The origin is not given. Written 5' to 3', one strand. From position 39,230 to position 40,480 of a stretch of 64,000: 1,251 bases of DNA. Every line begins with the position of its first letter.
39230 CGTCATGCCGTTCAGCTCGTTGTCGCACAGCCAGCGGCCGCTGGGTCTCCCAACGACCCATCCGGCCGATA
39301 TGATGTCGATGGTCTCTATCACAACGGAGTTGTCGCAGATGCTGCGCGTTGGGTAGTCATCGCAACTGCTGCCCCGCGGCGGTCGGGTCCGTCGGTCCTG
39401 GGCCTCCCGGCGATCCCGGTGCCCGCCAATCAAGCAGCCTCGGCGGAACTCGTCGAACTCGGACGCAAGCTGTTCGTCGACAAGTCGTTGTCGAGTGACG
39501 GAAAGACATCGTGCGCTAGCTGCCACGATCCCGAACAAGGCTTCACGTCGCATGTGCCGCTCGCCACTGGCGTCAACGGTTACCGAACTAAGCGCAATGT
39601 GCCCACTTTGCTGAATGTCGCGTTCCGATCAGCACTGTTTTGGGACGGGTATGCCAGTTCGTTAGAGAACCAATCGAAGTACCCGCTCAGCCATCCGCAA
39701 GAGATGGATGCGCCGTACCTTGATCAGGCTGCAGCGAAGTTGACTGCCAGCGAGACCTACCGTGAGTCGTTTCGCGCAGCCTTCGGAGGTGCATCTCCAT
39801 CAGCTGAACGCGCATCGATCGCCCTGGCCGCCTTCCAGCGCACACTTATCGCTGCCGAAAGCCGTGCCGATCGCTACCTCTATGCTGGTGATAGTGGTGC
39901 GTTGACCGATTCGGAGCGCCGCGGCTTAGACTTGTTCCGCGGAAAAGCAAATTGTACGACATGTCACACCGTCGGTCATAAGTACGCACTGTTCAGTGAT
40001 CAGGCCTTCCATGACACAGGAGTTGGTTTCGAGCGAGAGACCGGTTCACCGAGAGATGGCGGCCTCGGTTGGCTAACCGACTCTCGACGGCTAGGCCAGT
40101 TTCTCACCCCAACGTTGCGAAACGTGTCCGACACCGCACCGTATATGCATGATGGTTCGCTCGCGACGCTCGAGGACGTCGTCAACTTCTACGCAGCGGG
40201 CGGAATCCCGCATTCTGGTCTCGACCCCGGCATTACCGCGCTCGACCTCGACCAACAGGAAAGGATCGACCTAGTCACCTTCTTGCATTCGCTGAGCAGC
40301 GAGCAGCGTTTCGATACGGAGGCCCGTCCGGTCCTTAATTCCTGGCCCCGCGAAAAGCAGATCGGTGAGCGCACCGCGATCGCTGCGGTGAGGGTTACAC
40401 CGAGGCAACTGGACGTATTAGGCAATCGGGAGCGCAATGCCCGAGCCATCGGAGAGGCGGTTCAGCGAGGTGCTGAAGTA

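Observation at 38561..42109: Internally duplicated (dead nitrilase-like + di-haem CCP/MauG) x2 polypeptide with four haem c sites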

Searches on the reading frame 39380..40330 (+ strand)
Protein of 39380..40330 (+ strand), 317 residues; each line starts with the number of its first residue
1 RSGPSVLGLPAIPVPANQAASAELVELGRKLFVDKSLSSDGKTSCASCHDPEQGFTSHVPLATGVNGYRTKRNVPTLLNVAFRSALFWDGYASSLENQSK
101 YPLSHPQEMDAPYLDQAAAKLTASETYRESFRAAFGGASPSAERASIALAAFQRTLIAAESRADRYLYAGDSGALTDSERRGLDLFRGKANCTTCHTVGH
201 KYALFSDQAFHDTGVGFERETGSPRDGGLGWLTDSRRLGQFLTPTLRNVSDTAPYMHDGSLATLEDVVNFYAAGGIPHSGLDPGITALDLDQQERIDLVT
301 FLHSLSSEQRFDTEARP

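Call 6: search_protein_families(library=pfam, proteins=[window:39416-40330:+], max_evalue=10)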
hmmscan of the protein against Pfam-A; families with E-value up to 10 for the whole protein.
window:39416-40330:+ (305 aa): 10 families
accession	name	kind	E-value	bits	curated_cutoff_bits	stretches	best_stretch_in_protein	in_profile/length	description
PF03150.19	CCP_MauG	-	2.6e-51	174.6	25.6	2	11-155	2-144/149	Di-haem cytochrome c peroxidase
PF00034.26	Cytochrom_C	-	3.6e-08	35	21.3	2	170-294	4-90/90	Cytochrome c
PF21419.2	RoxA-like_Cyt-c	-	0.00042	20.3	26.7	1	231-257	4-30/39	RoxA-like, cytochrome c-like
PF09086.16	DUF1924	-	0.001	19.8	22.5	1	13-38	8-34/96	Domain of unknown function (DUF1924)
PF09699.15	Paired_CXXCH_1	-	0.0023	18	20.6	2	27-40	26-39/41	Doubled CXXCH motif (Paired_CXXCH_1)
PF14522.11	Cytochrome_C7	-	0.0025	18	24.8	1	29-45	40-56/67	Cytochrome c7 and related cytochrome c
PF22113.1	Mtrc-MtrF_II-IV_dom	-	0.0047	16.9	30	2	23-41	149-167/176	Outer membrane cytochrome MtrC/MtrF-like, domains II/IV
PF13442.11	Cytochrome_CBB3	-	0.008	16.9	27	2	169-189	5-23/68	Cytochrome C oxidase, cbb3-type, subunit III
PF14537.11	Cytochrom_c3_2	-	0.09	13.7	25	0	174-186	54-66/79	Cytochrome c3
PF18509.6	MCR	-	1.9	8.6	30.4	1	176-187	16-27/30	Magnetochrome domain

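Call 10: search_solved_structures(query=window:39416-40330:+, max_evalue=1e-10, show_alignments=3)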
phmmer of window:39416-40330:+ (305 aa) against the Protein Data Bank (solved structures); distinct sequences matched with E-value up to 1e-10: 30.
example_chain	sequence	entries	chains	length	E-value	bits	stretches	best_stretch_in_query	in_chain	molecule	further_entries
6e1c_A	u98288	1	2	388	3.5e-45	157.9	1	2-297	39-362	Di-heme enzyme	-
1iqc_A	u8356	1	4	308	1.2e-41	146.3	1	1-257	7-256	di-heme peroxidase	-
3o5c_A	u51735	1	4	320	6.8e-39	137.3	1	8-297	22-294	Cytochrome c551 peroxidase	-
2c1u_A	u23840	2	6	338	5.8e-37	130.9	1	7-297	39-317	DI-HAEM CYTOCHROME C PEROXIDASE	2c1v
1nml_A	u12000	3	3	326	8.5e-33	117.2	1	5-258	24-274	di-haem cytochrome c peroxidase | Cytochrome c peroxidase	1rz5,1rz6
1eb7_A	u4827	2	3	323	4e-32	115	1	6-297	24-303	CYTOCHROME C551 PEROXIDASE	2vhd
6qkn_A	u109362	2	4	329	4.1e-32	115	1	10-260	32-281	Cytochrome-c peroxidase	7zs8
6fu3_A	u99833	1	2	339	4.5e-32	114.9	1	10-260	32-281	Protein CcpR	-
9qdt_A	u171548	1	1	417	6.1e-32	114.4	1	1-294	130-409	Probable cytochrome c peroxidase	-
4aao_A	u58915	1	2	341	1.7e-29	106.4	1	1-295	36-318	CYTOCHROME C551 PEROXIDASE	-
4aal_A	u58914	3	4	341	1.8e-29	106.4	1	1-295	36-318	CYTOCHROME C551 PEROXIDASE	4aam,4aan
3hq8_A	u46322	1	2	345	3.4e-28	102.1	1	6-259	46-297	Cytochrome c551 peroxidase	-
1zzh_A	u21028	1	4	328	8.5e-28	100.8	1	5-262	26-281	cytochrome c peroxidase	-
3hq9_A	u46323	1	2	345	8.8e-28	100.8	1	6-259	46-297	Cytochrome c551 peroxidase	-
3hq6_A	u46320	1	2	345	1.1e-26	97.1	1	6-259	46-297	Cytochrome c551 peroxidase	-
3l4m_A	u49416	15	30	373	1.5e-24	90.1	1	9-260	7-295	Methylamine utilization protein mauG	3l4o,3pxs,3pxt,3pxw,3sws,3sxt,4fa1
6nx0_A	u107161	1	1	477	6.2e-17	65.2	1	11-260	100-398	Di-haem cytochrome c peroxidase family protein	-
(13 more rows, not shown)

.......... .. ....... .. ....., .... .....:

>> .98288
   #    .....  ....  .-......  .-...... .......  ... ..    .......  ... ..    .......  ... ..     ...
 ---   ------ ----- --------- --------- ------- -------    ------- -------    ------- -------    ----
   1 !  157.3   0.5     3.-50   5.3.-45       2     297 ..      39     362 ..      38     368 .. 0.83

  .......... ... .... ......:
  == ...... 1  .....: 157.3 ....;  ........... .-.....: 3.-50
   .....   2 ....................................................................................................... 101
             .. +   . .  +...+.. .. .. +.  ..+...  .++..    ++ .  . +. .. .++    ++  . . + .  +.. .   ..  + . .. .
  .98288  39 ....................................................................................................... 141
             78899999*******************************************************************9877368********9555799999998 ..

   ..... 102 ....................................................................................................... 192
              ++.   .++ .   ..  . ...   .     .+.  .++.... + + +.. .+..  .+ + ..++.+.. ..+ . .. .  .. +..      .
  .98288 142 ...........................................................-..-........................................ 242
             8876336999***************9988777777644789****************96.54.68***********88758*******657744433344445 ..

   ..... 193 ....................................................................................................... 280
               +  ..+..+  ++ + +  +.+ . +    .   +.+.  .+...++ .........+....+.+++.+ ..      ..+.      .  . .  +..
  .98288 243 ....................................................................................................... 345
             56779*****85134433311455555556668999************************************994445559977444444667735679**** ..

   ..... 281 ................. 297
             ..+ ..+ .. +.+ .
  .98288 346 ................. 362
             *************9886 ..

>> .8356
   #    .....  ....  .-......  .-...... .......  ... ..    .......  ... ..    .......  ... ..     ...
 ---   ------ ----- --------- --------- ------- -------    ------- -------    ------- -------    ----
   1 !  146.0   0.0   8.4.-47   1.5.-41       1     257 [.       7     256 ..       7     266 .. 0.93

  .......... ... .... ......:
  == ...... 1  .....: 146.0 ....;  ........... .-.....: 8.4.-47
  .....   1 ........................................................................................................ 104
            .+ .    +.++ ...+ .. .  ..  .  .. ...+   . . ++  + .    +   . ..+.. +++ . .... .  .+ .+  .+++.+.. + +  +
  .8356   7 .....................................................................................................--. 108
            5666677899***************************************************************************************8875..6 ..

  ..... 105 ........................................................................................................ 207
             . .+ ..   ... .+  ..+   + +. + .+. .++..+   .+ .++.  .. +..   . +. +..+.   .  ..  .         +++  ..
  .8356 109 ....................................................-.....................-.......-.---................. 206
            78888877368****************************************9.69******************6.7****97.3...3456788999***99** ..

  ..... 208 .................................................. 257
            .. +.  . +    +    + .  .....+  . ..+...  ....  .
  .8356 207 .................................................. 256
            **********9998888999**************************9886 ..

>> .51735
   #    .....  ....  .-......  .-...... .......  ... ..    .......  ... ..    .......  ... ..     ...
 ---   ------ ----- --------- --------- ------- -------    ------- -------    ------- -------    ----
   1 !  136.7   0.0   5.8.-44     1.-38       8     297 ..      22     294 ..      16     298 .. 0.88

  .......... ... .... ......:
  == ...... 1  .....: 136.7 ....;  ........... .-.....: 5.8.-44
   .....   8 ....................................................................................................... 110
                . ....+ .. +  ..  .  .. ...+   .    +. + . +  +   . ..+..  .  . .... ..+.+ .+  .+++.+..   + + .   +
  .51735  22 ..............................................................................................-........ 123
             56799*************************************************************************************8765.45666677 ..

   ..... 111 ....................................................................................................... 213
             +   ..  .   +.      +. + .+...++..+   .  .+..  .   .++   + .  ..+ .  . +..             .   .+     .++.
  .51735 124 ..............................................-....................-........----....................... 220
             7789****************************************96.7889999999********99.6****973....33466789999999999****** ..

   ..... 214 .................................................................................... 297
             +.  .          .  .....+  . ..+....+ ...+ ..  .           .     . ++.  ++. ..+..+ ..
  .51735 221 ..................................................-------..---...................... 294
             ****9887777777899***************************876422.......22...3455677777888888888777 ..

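Call 77: search_protein_families(library=ncbifam, proteins=[window:39380-40330:+], max_evalue=0.001)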
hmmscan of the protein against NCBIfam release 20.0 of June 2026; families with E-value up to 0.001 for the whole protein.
window:39380-40330:+ (317 aa): 7 families
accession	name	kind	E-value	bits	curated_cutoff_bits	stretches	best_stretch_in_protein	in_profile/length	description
TIGR04039.1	MXAN_0977_Heme2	hypoth_equivalog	2.5e-66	224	362.85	1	14-309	1-325/336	MbnH family di-heme enzyme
TIGR03791.1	TTQ_mauG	equivalog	3.8e-60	203.6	443.85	1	22-309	3-282/291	tryptophan tryptophylquinone biosynthesis enzyme MauG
TIGR03981.2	SAM_quin_mod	hypoth_equivalog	1.8e-29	102.8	340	2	137-272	224-359/411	His-Xaa-Ser system-associated MauG-like protein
NF052341.1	hydrazine_gamma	equivalog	4.4e-15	55.5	625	1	240-305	280-339/339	hydrazine synthase subunit gamma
NF052342.1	hydrazine_BC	exception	2.3e-12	45.9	1250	1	21-216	415-588/690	hydrazine synthase subunit beta-gamma fusion subunit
NF040606.1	CytoC_perox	subfamily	0.00011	21.6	150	0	15-267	288-452/524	di-heme-cytochrome C peroxidase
TIGR04484.1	thiosulf_SoxA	equivalog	0.00031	20.1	110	0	12-54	95-135/212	sulfur oxidation c-type cytochrome SoxA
